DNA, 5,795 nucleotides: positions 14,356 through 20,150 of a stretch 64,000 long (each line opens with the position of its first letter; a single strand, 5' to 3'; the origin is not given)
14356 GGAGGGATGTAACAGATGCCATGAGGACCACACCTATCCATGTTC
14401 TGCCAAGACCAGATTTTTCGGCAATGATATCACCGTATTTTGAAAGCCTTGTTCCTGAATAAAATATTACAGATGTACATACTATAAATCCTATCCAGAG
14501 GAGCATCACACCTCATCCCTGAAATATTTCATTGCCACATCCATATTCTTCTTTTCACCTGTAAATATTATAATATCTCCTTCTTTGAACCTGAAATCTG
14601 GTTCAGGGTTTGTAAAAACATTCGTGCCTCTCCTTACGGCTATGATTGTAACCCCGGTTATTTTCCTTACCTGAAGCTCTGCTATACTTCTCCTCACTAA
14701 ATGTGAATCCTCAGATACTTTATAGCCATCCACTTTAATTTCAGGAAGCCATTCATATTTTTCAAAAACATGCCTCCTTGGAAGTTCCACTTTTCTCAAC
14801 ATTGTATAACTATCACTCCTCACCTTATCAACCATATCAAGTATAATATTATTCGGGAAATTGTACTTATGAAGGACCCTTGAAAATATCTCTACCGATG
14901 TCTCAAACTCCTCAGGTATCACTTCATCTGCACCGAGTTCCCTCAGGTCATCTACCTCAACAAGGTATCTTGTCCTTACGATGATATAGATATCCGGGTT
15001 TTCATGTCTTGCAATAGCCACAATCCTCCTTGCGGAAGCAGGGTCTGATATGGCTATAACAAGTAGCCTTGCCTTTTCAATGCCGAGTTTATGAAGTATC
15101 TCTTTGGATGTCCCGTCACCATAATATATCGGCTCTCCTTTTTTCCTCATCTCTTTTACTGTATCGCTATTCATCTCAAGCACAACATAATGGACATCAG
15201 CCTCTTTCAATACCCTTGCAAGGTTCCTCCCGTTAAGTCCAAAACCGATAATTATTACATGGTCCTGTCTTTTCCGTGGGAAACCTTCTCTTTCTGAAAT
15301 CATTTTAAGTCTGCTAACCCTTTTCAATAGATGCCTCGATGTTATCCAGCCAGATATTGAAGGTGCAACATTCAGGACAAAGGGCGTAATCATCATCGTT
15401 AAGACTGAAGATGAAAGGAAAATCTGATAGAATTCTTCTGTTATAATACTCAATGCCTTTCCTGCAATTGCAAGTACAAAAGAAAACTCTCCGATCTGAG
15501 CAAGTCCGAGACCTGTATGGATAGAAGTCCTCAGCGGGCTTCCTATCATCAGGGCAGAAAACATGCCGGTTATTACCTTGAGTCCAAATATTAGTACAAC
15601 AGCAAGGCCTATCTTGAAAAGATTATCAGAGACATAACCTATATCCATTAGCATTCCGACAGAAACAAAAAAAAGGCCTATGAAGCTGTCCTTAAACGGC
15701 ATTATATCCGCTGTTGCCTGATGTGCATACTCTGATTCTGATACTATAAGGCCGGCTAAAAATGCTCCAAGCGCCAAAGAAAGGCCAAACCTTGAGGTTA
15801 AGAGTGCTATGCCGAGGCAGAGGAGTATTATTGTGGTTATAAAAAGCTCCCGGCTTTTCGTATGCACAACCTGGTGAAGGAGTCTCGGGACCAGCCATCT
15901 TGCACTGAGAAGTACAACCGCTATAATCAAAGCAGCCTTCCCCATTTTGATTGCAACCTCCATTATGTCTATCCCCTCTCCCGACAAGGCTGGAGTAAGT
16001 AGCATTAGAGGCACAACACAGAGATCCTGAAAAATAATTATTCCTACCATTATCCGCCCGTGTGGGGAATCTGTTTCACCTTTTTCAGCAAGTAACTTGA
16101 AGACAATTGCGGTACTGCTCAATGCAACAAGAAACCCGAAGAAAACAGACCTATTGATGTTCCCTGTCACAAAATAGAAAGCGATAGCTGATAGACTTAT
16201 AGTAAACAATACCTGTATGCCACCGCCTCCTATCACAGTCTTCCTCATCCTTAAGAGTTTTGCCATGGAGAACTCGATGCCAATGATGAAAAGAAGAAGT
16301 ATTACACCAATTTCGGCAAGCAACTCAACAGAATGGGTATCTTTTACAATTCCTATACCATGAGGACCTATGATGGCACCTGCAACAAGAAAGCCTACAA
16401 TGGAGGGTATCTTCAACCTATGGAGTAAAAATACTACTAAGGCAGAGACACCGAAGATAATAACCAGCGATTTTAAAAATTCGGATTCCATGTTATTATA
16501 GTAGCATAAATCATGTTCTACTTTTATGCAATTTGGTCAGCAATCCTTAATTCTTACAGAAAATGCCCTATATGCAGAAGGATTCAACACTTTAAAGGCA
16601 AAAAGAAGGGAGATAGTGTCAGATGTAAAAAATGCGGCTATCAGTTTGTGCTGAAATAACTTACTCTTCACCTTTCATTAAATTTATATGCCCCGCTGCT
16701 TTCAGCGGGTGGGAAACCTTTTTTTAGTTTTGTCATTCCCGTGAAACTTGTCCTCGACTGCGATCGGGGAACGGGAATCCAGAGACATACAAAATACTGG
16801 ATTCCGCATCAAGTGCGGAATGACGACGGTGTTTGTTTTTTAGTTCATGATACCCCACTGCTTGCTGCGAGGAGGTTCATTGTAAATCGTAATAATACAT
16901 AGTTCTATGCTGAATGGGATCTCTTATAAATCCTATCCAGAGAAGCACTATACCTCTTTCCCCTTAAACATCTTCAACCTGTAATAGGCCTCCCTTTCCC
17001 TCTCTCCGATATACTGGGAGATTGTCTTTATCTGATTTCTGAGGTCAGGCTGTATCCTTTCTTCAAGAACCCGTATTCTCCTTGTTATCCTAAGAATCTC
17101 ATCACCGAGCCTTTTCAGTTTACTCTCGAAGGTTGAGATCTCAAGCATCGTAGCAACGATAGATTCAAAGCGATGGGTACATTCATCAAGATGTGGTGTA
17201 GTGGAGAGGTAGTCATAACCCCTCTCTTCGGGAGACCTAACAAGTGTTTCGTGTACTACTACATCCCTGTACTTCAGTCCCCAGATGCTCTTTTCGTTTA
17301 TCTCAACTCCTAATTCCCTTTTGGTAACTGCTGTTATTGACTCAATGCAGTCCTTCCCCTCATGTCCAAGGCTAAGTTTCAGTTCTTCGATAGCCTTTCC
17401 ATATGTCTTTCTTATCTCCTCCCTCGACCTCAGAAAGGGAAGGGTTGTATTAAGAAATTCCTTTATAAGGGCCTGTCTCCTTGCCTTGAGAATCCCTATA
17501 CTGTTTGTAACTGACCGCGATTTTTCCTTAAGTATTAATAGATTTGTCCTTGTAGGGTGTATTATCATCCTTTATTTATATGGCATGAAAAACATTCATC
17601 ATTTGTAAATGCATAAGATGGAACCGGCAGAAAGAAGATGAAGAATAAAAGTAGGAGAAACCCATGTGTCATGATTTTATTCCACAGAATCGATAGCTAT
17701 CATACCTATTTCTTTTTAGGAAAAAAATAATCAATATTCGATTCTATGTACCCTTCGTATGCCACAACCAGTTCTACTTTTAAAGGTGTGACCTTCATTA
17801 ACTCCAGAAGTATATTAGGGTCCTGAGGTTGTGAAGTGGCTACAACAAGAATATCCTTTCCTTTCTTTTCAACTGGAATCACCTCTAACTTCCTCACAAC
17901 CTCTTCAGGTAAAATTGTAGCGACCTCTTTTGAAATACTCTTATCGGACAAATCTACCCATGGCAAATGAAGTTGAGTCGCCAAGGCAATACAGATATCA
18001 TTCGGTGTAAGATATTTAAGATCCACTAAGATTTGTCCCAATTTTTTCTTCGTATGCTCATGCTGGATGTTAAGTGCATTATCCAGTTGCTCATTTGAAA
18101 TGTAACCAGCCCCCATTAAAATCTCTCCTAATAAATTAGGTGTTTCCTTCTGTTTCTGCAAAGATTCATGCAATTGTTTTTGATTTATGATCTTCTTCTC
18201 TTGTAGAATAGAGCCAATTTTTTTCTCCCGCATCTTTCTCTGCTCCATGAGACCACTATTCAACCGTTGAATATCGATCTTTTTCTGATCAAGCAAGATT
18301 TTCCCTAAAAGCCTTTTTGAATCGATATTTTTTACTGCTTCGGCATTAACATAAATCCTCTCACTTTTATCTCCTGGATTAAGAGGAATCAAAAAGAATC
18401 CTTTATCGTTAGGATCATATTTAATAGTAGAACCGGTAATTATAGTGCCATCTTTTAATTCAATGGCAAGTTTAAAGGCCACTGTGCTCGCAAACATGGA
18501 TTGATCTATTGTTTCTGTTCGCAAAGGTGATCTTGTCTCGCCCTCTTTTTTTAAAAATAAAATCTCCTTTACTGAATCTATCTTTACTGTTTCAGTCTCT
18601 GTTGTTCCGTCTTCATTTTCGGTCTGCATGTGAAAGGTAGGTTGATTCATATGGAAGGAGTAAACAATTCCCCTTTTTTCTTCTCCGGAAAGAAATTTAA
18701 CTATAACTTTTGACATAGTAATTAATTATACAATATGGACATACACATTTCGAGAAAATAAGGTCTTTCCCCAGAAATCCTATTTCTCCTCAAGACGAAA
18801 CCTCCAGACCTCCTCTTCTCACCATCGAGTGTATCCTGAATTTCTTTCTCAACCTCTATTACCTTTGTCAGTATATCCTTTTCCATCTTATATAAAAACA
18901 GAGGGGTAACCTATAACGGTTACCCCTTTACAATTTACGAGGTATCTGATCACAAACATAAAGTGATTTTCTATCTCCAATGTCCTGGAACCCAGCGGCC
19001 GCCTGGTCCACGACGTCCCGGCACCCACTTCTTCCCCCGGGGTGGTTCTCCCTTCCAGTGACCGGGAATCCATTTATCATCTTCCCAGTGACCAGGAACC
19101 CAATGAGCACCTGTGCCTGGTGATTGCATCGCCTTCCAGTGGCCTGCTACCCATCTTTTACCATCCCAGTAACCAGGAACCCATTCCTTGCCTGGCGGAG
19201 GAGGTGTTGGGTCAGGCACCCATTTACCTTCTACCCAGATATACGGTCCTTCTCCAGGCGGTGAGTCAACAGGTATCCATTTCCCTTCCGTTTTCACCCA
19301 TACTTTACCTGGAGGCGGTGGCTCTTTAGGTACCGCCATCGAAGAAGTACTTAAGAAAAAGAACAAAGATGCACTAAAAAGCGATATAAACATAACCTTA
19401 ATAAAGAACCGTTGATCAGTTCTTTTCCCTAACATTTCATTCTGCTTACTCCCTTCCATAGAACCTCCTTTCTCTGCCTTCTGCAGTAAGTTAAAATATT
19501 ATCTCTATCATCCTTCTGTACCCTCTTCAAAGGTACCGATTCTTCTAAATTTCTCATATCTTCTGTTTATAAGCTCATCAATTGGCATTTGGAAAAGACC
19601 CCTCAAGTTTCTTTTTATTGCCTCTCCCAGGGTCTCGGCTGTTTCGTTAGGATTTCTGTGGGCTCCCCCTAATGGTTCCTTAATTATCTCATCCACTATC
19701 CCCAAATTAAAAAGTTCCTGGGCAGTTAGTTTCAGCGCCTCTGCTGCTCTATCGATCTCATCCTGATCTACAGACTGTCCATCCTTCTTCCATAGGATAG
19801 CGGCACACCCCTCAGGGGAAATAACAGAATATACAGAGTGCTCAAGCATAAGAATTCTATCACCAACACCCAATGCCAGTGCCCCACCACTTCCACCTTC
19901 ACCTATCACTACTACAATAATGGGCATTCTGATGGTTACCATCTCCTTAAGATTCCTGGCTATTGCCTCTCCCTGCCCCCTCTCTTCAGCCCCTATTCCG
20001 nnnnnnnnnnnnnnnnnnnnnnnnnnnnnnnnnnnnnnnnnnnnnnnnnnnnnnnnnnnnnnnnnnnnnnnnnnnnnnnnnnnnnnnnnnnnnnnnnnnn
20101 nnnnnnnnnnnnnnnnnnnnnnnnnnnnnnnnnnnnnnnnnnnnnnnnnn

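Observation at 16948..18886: Orphan V-type ATPase subunit D co-oriented with an ATPase-less MshEN c-di-GMP receptor protein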

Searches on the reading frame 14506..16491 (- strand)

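Call 38: search_protein_families(library=pfam, proteins=[window:14506-16491:-], max_evalue=0.001)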
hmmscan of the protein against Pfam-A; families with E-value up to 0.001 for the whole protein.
window:14506-16491:- (661 aa): 3 families
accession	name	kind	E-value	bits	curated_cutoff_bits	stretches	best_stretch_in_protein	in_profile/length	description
PF00999.27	Na_H_Exchanger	-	1e-64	219.2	26.2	1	16-373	3-369/375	Sodium/hydrogen exchanger, transmembrane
PF02254.24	TrkA_N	-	4.3e-28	98.4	23.8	1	412-525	1-114/116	TrkA-N domain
PF02080.26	TrkA_C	-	5.9e-17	61.8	27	1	590-657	4-70/71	TrkA-C domain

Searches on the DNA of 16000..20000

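Call 35: search_rna_families(source=window, start=16000, end=20000, threshold=evalue, max_evalue=1)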
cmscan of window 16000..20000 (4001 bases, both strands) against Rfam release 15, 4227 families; matches with E-value up to 1: 0.
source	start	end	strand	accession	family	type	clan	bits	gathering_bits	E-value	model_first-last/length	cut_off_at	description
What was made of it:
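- Tried and rejected: The Rfam search of 16000-20000 found nothing (call 35), which rules out a riboswitch, c-di-GMP riboswitch included, in the gap.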

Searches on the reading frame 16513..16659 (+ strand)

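Call 38: search_protein_families(library=pfam, proteins=[window:16513-16659:+], max_evalue=0.001)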
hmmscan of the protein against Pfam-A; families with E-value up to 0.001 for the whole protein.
window:16513-16659:+ (48 aa): 2 families
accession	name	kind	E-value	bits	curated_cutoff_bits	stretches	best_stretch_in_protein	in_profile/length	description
PF01485.27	IBR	-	7.9e-05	23.1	24.3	1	13-45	16-51/65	IBR domain, a half RING-finger domain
PF03604.18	Zn_ribbon_RPAB4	-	0.00064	19.8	24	1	31-48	13-30/32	DNA directed RNA polymerase, 7 kDa subunit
